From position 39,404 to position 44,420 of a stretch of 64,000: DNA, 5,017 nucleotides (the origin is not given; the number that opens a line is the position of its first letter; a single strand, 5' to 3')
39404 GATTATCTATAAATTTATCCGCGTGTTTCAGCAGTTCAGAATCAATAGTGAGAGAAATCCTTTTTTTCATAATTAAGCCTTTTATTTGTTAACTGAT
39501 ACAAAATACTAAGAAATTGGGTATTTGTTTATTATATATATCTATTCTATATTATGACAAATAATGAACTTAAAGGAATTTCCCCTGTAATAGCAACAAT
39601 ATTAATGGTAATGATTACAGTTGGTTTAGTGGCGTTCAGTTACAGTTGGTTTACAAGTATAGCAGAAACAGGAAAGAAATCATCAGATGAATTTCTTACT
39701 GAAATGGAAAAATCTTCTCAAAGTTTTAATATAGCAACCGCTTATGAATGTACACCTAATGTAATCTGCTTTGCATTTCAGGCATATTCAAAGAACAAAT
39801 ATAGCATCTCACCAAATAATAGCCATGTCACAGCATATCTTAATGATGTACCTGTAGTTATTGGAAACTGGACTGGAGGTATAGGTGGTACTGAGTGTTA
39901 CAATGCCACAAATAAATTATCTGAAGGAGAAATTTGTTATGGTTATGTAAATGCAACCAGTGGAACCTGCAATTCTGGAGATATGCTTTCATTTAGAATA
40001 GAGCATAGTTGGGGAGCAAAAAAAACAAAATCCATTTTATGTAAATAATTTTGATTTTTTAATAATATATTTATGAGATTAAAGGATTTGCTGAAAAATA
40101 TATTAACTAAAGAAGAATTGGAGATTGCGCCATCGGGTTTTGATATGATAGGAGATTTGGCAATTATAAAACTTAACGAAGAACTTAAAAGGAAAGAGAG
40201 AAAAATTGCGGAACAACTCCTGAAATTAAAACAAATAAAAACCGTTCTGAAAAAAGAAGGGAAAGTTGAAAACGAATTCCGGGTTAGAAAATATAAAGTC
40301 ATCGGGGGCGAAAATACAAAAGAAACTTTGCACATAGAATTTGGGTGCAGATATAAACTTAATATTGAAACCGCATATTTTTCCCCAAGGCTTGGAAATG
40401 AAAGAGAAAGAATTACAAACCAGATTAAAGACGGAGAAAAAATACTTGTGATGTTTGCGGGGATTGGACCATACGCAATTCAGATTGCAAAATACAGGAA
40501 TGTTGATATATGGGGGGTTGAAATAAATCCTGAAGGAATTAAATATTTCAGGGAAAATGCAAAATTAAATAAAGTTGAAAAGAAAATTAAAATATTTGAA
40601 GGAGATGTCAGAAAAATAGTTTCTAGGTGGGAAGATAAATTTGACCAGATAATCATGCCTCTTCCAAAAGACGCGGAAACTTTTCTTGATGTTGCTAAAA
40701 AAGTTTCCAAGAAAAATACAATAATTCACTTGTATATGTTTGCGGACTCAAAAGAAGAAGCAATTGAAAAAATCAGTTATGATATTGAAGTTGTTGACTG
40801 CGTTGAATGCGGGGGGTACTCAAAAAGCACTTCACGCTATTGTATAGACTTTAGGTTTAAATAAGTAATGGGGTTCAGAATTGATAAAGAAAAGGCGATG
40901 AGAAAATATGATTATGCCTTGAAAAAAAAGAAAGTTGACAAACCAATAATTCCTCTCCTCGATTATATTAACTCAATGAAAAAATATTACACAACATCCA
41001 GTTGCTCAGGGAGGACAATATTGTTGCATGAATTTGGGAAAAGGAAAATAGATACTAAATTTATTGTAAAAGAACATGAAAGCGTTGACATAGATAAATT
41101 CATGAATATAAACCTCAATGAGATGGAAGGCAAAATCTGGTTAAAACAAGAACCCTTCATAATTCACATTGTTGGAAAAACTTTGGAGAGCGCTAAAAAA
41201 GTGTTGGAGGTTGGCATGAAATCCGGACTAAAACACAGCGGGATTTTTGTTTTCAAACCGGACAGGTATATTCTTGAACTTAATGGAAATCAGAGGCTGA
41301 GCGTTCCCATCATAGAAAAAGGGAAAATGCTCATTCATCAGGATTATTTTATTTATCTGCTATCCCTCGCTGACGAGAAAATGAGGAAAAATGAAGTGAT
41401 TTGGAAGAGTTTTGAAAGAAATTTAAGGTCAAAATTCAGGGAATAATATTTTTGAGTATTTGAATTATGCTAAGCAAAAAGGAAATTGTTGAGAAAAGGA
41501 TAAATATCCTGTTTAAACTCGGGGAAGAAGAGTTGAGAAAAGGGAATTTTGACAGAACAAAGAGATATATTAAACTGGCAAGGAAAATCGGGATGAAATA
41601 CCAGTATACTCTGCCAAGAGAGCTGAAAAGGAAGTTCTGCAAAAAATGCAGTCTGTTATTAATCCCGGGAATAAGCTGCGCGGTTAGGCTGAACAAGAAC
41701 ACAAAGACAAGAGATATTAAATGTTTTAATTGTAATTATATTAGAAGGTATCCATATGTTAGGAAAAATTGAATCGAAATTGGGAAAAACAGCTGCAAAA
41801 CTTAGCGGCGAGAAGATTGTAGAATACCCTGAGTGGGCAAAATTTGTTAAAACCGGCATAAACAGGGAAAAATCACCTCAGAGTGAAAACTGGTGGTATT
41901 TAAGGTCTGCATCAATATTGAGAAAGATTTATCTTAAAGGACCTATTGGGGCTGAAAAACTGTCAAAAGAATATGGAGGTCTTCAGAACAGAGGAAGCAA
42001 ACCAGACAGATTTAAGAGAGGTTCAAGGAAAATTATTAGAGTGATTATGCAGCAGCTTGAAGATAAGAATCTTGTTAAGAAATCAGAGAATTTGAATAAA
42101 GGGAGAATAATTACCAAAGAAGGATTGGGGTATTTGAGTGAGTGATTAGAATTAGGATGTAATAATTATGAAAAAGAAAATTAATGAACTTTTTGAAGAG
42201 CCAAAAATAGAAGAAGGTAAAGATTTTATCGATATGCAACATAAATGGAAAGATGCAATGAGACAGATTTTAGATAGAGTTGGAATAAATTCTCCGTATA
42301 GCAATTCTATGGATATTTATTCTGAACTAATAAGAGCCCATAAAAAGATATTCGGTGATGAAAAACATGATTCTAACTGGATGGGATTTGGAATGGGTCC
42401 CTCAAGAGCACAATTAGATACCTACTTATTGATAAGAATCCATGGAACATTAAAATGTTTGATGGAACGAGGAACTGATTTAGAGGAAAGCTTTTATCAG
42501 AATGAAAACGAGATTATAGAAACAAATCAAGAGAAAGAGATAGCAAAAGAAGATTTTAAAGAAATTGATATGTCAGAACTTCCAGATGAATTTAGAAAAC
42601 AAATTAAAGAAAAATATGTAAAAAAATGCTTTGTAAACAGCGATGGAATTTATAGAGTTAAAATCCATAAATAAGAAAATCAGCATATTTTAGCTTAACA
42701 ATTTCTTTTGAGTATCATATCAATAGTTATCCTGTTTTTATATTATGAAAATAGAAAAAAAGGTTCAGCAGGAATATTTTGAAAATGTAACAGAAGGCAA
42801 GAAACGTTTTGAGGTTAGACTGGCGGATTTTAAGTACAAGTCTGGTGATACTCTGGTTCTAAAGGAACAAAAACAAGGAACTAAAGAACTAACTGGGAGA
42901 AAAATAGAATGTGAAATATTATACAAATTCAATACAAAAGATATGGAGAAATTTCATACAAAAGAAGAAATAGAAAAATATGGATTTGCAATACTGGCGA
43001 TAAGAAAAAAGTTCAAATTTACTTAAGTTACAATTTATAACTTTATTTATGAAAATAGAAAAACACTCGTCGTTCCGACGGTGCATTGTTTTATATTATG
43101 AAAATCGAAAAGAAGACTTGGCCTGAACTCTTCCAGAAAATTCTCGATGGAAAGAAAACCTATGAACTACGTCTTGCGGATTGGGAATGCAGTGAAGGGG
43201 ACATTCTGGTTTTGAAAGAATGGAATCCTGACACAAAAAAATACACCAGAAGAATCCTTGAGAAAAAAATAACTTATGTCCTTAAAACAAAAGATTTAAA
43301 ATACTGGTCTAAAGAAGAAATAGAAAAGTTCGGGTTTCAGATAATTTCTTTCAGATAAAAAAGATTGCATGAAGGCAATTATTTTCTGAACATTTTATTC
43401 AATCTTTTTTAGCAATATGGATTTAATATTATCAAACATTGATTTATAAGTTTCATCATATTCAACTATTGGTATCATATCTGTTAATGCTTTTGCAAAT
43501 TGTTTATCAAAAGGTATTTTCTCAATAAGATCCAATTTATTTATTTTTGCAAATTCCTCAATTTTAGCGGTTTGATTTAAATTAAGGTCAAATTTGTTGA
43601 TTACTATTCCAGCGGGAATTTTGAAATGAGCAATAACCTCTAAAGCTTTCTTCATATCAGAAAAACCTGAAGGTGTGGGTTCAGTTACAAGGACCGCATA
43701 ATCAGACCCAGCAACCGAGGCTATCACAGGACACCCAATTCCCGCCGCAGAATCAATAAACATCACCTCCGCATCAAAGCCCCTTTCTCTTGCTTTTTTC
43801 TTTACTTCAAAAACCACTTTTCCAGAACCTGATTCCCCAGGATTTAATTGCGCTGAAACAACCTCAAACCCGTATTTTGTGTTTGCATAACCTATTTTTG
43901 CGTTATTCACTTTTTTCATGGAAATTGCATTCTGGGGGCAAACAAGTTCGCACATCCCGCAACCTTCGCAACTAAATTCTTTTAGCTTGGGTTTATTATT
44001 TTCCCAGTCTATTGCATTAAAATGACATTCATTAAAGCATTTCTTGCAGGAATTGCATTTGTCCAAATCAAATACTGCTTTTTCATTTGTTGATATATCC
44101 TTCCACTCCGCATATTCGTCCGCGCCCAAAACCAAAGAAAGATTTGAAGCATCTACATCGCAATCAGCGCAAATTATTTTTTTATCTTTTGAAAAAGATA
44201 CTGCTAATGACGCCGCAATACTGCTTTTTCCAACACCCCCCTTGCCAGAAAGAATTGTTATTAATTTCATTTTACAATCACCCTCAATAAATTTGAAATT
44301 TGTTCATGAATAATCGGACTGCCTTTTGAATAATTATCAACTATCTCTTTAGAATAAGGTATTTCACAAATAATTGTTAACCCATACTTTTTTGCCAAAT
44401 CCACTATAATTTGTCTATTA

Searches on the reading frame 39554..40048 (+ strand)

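Call 10: search_protein_families(library=pfam, proteins=[window:39554-40048:+], max_evalue=0.1)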
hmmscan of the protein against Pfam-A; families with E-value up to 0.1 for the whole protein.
window:39554-40048:+ (164 aa): 3 families
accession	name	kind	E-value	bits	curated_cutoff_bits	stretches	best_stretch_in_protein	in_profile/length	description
PF07790.16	Pilin_N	-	0.00038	21.7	25.2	1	7-43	1-37/78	Archaeal Type IV pilin, N-terminal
PF03239.20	FTR1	-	0.021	14.6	25.3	1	13-64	189-240/284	Iron permease FTR1 family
PF04207.17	MtrD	-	0.071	13.3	25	0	79-125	113-159/217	Tetrahydromethanopterin S-methyltransferase, subunit D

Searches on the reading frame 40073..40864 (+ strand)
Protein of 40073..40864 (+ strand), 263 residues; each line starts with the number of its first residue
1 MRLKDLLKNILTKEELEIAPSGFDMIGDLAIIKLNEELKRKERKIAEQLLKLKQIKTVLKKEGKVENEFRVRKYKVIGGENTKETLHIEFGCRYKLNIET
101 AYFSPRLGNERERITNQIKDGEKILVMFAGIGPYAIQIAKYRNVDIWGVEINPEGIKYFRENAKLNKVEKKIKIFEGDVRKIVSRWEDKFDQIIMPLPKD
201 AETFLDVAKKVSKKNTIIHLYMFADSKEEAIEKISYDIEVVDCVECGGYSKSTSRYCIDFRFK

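Call 10: search_protein_families(library=pfam, proteins=[window:40073-40864:+], max_evalue=0.1)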
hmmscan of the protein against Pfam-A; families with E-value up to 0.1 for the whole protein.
window:40073-40864:+ (263 aa): 14 families
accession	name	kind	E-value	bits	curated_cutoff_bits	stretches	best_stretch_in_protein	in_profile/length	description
PF02475.24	TRM5-TYW2_MTfase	-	5.3e-46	157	28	1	85-234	1-152/164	TRM5/TYW2 methyltransferase domain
PF25133.1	TYW2_N_2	-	2.5e-21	76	27.7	1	3-82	1-79/79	TYW2 N-terminal domain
PF13847.12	Methyltransf_31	-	2.9e-10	40.4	27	1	118-236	1-124/145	Methyltransferase domain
PF09445.16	Methyltransf_15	-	5.5e-07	29.7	22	1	122-194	2-76/165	RNA cap guanine-N2 methyltransferase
PF13649.12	Methyltransf_25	-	1.5e-05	26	27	1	126-208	3-89/97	Methyltransferase domain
PF05175.20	MTS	-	1.5e-05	25.1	23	1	121-210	32-121/170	Methyltransferase small domain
PF02005.22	TRM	-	5.5e-05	23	27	1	122-219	51-150/376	N2,N2-dimethylguanosine tRNA methyltransferase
PF06325.19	PrmA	-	0.00039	20.4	22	1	115-195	156-232/296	Ribosomal protein L11 methyltransferase (PrmA)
PF08241.18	Methyltransf_11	-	0.0015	19.6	21.2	1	130-195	6-66/95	Methyltransferase domain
PF01564.23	Spermine_synth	-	0.0015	18.5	22.9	1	118-198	16-100/186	Spermine/spermidine synthase domain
PF01170.24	UPF0020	-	0.002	18.3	22.3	1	141-198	74-130/197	RMKL-like, methyltransferase domain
PF08496.15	Peptidase_S49_N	-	0.029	14.9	27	1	27-73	39-85/147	Peptidase family S49 N-terminal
PF07021.18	MetW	-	0.05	13.7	21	1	112-195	5-81/193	Methionine biosynthesis protein MetW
PF00107.32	ADH_zinc_N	-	0.075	13.4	31.8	0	130-162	1-33/129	Zinc-binding dehydrogenase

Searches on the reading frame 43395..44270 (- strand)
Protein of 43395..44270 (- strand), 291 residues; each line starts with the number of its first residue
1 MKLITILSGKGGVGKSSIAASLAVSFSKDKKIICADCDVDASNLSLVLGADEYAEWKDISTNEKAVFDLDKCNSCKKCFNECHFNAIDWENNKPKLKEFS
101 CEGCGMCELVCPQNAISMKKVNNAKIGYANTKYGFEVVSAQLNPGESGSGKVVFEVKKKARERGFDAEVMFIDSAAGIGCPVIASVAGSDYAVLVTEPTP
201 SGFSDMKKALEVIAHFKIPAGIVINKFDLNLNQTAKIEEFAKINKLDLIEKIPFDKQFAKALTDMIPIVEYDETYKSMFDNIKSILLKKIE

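Call 82: find_encoding_contigs(protein=window:43395-44270:-, flank=10000, max_places=1)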
Protein window:43395-44270:- (291 aa): 4 contigs read that carry it; 1 place shown.
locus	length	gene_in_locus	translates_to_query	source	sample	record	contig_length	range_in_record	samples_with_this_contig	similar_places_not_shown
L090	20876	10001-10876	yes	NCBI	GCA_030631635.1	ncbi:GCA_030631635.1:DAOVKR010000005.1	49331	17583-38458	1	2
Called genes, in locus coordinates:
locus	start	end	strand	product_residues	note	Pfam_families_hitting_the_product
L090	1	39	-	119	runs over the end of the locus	PF01900:RNase_P_Rpp14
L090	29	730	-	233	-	PF01876:RNase_P_p30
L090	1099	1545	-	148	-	PF01956:EMC3_TMCO1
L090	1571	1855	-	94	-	-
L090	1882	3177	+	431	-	PF01368:DHH, PF21763:DHH_CID (weak), PF02272:DHHA1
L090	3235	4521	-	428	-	PF01896:DNA_primase_S (weak)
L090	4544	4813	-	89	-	-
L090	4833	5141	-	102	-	PF01253:SUI1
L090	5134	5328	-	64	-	PF00831:Ribosomal_L29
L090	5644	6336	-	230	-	-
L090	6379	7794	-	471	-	-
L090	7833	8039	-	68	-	-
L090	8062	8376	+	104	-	-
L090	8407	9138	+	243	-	PF02579:Nitro_FeMo-Co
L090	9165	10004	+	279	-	PF01656:CbiA, PF02374:ArsA_ATPase (faint), PF10609:ParA, PF13614:AAA_31 (weak), PF13187:Fer4_9 (weak), PF14697:Fer4_21, PF00037:Fer4 (weak), PF13614:AAA_31 (weak), +6 more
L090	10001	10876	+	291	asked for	PF01656:CbiA, PF02374:ArsA_ATPase (weak), PF10609:ParA, PF13614:AAA_31 (weak), PF12837:Fer4_6 (weak), PF13237:Fer4_10 (weak), PF13187:Fer4_9 (weak), PF14697:Fer4_21, +5 more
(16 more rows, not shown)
